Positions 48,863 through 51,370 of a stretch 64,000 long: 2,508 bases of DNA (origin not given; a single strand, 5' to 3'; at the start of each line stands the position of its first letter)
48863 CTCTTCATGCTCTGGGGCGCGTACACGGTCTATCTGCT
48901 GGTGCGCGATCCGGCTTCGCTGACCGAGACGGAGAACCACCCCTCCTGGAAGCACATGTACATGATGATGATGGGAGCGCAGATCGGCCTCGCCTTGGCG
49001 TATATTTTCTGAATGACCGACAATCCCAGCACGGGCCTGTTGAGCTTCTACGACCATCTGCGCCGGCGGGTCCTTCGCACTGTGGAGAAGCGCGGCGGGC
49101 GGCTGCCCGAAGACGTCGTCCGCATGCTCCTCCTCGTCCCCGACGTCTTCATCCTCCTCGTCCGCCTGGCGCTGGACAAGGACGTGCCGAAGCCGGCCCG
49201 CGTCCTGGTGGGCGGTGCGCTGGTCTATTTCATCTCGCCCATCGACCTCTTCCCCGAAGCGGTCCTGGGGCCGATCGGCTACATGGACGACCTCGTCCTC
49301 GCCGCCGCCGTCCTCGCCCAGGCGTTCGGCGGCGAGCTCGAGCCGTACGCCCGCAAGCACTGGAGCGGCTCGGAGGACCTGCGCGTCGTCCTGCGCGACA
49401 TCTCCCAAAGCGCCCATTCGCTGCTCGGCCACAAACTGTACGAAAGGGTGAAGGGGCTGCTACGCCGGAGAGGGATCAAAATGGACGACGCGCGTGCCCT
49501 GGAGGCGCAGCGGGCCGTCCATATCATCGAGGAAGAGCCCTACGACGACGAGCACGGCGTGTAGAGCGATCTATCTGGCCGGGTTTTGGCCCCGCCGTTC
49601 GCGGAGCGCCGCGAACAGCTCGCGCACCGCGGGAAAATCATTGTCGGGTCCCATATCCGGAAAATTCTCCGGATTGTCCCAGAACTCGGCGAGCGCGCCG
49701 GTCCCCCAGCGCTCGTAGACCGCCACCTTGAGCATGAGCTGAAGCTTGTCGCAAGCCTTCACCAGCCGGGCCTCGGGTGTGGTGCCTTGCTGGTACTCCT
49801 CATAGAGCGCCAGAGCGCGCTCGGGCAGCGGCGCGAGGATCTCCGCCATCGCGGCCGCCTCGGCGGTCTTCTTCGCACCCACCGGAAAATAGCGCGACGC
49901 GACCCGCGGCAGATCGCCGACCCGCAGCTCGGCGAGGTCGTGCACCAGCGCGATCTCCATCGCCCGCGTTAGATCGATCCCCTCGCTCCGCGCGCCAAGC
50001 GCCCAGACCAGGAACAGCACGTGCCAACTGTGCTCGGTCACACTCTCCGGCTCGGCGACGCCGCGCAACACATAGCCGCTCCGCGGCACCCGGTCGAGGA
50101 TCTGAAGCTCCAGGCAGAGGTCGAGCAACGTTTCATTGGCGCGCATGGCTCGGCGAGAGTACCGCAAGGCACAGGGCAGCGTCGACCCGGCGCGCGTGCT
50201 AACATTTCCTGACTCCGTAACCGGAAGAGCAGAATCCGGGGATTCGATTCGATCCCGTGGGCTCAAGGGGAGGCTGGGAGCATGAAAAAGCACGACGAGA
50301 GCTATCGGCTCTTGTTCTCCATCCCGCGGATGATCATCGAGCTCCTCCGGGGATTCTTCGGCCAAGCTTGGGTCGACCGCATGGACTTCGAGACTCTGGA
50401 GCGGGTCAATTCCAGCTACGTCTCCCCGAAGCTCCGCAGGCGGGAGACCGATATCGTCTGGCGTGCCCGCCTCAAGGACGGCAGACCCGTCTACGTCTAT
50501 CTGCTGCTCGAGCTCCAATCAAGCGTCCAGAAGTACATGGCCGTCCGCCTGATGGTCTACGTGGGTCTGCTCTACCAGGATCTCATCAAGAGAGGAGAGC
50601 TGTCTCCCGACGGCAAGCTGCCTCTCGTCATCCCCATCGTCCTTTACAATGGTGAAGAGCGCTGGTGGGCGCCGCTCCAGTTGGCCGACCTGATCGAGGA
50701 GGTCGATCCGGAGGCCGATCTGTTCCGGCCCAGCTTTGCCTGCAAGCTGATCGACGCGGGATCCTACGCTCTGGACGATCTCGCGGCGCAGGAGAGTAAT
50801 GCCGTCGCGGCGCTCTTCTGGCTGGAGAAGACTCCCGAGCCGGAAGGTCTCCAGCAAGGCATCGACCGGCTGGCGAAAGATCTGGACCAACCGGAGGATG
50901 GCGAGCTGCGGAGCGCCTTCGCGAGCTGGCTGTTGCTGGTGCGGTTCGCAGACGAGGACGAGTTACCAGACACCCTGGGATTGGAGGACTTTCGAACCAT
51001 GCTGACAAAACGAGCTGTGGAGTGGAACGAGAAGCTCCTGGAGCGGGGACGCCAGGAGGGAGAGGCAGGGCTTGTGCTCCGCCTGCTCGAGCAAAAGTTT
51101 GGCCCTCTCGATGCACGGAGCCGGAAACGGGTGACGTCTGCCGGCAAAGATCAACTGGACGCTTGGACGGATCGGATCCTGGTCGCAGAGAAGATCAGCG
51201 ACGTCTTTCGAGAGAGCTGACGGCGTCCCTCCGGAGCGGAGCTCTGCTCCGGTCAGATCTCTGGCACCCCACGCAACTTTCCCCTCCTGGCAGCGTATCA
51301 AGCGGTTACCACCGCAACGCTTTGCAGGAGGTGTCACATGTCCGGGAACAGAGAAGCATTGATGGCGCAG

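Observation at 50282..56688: Gene cluster of unknown function: Rpn nuclease, two duplicated-domain proteins, STAND NTPase-TPR, small adaptor-like protein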

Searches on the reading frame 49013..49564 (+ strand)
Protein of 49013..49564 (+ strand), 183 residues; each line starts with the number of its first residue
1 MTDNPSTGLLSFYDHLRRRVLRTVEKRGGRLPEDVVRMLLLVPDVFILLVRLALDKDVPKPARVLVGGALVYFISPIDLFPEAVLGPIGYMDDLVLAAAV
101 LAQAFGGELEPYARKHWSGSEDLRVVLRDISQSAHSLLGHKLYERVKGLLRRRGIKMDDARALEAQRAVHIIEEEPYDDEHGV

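Call 3: search_protein_families(library=pfam, proteins=[window:49013-49564:+], max_evalue=0.01)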
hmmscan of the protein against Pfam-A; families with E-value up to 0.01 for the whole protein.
window:49013-49564:+ (183 aa): 1 family
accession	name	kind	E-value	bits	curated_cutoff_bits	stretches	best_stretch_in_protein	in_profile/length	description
PF06803.17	DUF1232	-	6.4e-13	48.7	23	1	62-98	1-36/37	Protein of unknown function (DUF1232)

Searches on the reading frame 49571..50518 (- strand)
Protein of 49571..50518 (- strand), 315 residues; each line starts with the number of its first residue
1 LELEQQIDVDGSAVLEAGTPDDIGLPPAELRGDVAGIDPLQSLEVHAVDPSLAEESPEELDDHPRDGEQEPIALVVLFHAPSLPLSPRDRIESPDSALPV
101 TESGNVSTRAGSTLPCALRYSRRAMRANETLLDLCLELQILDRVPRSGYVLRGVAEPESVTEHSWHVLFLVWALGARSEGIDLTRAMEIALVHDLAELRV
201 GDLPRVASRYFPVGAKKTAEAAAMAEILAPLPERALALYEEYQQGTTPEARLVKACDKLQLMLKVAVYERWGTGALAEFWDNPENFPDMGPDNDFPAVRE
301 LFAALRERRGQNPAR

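Call 3: search_protein_families(library=pfam, proteins=[window:49571-50518:-], max_evalue=0.01)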
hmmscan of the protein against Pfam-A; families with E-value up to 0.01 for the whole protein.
window:49571-50518:- (315 aa): 4 families
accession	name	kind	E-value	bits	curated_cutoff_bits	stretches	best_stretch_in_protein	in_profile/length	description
PF13023.12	HD_3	-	8.9e-29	101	22.5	1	142-270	5-136/165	HD domain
PF12917.13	YfbR-like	-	3.1e-12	47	25.9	1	152-266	18-142/182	5'-deoxynucleotidase YfbR-like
PF01966.28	HD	-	4.4e-06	27.4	22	1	161-261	2-115/116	HD domain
PF22911.1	PRAS_NT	-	0.00079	20.2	27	1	239-278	12-51/68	Proline-rich AKT1 substrate 1, N-terminal domain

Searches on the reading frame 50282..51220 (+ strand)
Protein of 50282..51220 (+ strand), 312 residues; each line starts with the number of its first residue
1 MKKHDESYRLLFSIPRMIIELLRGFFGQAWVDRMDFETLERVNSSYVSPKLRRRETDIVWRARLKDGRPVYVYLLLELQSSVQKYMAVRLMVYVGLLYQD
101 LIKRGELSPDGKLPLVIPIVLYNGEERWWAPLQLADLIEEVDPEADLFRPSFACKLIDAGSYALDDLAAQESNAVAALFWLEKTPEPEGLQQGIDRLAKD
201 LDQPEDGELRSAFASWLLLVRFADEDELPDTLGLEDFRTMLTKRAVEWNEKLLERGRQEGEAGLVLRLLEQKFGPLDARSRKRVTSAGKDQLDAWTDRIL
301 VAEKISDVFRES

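Call 3: search_protein_families(library=pfam, proteins=[window:50282-51220:+], max_evalue=0.01)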
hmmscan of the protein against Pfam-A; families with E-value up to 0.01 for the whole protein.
window:50282-51220:+ (312 aa): 2 families
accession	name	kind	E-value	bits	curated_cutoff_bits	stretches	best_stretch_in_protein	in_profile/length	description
PF04754.18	Transposase_31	-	4.8e-33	114.9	21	1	3-203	2-194/203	Putative transposase, YhgA-like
PF14261.11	DUF4351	-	4.6e-07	30.2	25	1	254-307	1-54/59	Domain of unknown function (DUF4351)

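Call 4: search_protein_families(library=padloc, proteins=[window:50282-51220:+], max_evalue=0.01)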
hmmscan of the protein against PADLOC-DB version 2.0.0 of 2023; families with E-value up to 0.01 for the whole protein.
window:50282-51220:+ (312 aa): 0 families

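Call 5: search_protein_families(library=ncbifam, proteins=[window:50282-51220:+], max_evalue=0.01)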
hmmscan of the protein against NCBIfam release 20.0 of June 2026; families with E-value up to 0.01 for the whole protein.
window:50282-51220:+ (312 aa): 3 families
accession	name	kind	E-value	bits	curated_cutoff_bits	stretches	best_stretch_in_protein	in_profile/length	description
NF007418.0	PRK09956.1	equivalog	7.6e-12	44.9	583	1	4-159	10-159/308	ISNCY family transposase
NF007361.0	PRK09857.1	equivalog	3.1e-11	43.3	583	1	4-160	10-160/292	recombination-promoting nuclease RpnA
TIGR01784.1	T_den_put_tspse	subfamily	1.6e-06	28.2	52.1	1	9-132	7-112/273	Rpn family recombination-promoting nuclease/putative transposase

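Call 88: search_protein_families(library=phrogs, proteins=[window:50282-51220:+], max_evalue=0.01)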
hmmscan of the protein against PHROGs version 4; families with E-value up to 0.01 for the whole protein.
window:50282-51220:+ (312 aa): 2 families
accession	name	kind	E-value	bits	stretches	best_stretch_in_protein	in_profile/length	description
phrog_3300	-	integration and excision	2e-30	107.3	1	2-259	6-264/313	transposase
phrog_25108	-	unknown function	9.2e-15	55.8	1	26-148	30-147/167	-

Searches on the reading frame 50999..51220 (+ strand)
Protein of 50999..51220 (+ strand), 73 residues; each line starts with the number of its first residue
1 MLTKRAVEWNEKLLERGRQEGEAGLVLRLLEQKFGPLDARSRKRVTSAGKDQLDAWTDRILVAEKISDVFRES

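Call 93: search_protein_families(library=pfam, proteins=[window:50999-51220:+], max_evalue=0.1)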
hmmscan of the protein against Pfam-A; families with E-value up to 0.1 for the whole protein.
window:50999-51220:+ (73 aa): 1 family
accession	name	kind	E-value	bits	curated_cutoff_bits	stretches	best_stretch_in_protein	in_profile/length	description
PF14261.11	DUF4351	-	3.6e-08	33.8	25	1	15-68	1-54/59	Domain of unknown function (DUF4351)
